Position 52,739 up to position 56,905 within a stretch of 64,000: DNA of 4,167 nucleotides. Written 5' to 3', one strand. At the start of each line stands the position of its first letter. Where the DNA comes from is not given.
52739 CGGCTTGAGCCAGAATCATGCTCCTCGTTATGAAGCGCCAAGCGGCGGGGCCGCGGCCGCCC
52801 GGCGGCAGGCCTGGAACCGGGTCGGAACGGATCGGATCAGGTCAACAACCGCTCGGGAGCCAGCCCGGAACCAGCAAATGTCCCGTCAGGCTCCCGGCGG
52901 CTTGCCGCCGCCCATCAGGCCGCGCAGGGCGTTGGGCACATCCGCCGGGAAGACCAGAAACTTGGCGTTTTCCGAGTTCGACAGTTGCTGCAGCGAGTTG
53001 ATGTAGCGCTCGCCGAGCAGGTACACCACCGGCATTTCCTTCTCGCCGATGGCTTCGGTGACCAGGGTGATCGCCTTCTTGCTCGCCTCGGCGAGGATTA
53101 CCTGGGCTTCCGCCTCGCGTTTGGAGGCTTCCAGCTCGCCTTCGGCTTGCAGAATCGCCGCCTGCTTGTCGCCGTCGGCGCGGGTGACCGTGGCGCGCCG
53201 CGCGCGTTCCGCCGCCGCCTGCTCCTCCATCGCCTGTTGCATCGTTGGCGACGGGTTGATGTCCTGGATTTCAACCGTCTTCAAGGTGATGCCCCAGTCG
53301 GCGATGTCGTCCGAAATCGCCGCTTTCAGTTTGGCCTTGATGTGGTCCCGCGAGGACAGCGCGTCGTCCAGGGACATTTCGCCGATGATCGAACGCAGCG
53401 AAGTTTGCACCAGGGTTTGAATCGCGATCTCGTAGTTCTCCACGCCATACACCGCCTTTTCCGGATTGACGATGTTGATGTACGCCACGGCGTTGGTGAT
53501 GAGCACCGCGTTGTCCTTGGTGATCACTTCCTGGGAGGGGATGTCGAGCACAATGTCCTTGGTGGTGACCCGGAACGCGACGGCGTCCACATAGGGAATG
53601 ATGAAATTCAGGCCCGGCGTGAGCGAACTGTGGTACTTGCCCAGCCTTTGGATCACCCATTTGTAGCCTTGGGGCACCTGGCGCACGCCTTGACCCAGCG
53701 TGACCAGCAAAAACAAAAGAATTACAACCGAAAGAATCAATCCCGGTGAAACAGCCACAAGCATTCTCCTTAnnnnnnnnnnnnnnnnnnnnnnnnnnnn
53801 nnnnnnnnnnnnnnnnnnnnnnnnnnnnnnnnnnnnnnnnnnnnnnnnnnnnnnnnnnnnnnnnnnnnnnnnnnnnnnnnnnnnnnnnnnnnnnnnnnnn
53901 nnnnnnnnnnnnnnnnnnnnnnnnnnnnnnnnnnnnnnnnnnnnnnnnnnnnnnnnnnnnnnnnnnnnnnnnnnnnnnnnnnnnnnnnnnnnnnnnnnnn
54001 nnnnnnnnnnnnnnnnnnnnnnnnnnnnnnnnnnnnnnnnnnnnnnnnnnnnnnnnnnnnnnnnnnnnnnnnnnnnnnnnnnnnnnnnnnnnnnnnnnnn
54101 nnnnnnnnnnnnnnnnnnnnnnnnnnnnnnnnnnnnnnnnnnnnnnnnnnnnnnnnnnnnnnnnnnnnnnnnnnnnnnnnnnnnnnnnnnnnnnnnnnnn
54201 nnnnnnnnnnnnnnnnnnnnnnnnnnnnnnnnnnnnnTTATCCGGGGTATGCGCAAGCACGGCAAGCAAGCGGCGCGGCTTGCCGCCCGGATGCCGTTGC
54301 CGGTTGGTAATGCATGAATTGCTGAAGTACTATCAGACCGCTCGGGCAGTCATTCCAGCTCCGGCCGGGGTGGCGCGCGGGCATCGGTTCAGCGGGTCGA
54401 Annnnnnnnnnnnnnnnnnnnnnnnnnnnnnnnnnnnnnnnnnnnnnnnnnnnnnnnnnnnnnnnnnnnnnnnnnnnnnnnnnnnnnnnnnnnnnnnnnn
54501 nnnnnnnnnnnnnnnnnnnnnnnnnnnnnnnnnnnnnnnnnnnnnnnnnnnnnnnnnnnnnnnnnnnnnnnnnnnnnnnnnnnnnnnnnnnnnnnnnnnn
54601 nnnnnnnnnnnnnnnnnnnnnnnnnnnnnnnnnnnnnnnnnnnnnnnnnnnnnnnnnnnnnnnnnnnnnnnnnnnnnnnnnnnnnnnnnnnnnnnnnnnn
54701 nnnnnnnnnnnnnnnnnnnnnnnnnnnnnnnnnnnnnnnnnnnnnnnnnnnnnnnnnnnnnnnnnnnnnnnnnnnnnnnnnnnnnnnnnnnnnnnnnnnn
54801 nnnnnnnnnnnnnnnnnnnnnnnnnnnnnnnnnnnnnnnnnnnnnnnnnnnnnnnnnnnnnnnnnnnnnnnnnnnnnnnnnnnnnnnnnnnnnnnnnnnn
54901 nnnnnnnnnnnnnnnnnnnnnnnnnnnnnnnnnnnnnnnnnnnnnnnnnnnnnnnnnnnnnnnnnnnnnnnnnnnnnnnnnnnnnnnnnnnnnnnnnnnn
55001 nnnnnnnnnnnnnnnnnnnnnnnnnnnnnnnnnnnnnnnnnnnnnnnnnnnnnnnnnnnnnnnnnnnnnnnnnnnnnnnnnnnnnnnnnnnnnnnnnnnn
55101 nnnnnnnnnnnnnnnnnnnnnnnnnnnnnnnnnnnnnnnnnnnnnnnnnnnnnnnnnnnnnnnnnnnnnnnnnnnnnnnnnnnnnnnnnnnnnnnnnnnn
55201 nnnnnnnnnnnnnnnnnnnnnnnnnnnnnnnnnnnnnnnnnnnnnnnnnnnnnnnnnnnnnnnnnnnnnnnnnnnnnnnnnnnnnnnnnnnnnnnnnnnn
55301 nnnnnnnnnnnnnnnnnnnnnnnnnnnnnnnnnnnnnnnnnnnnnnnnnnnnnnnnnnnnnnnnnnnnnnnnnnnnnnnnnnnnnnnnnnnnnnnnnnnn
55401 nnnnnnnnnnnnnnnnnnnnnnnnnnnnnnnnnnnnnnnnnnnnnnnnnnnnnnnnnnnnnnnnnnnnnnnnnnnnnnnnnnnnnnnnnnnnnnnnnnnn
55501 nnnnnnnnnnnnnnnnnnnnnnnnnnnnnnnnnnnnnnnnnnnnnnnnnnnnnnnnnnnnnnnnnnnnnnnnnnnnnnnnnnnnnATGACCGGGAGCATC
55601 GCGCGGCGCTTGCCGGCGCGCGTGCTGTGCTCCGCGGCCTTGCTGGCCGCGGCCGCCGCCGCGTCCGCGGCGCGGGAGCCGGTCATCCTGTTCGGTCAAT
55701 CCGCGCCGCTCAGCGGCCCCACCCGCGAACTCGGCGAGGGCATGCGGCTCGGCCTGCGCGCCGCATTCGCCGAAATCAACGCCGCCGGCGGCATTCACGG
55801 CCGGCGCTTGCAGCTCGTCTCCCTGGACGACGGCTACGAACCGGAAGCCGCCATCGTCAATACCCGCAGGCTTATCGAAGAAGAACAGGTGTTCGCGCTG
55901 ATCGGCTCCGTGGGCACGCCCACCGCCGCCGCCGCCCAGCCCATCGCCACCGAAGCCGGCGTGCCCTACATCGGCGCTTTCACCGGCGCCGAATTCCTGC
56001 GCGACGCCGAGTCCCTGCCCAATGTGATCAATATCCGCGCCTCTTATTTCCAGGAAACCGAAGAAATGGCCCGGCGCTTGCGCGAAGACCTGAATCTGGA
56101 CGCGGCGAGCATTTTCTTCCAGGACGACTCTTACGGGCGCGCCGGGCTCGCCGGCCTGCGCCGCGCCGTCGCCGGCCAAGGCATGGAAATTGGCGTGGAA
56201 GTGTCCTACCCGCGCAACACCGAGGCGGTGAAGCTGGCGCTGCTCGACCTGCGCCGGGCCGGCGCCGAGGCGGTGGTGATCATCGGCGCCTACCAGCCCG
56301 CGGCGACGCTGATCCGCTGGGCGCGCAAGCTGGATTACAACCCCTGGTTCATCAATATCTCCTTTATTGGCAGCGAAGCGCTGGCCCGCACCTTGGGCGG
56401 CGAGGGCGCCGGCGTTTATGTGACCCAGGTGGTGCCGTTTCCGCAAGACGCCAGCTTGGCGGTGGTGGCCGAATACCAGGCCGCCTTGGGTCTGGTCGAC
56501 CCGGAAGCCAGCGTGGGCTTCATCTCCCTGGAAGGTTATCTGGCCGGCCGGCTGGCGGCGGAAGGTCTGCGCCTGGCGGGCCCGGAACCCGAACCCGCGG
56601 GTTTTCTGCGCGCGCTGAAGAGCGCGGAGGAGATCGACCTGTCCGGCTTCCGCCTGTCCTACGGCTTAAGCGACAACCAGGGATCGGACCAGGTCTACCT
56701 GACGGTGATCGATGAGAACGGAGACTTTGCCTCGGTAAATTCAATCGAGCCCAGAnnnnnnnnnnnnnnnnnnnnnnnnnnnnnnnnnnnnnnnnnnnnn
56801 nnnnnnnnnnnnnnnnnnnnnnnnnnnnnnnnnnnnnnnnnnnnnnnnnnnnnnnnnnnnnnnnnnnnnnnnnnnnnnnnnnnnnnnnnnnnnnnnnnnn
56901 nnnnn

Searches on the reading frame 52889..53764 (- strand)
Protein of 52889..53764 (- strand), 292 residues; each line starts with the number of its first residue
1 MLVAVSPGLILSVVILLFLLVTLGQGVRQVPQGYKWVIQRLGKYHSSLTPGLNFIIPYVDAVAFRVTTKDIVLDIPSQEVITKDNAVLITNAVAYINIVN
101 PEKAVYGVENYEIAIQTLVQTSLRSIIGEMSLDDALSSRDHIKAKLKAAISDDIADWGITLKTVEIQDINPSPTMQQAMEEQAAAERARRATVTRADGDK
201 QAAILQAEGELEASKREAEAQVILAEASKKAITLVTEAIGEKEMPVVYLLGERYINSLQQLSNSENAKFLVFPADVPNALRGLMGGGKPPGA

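Call 39: search_protein_families(library=pfam, proteins=[window:52889-53764:-], max_evalue=0.001)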
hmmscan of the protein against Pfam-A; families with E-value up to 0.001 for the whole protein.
window:52889-53764:- (292 aa): 2 families
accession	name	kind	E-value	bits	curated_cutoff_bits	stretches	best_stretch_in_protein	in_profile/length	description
PF01145.31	Band_7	-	5.4e-39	134.5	23.6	1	29-199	2-175/176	SPFH domain / Band 7 family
PF13421.11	Band_7_1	-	0.00056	20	24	0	103-184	125-208/211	SPFH domain-Band 7 family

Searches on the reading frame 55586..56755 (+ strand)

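Call 71: search_protein_families(library=pfam, proteins=[window:55586-56755:+], max_evalue=0.001)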
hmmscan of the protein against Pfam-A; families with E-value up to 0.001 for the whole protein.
window:55586-56755:+ (390 aa): 3 families
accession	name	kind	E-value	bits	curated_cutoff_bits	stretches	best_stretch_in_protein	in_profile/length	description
PF13458.12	Peripla_BP_6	-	1.6e-58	199.4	31.7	1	37-379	5-342/343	Periplasmic binding protein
PF01094.35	ANF_receptor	-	3e-17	63.1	25.4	1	57-266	6-215/353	Receptor family ligand binding region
PF13433.12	Peripla_BP_5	-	4.1e-05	23.3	27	1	43-109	10-76/363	Periplasmic binding protein domain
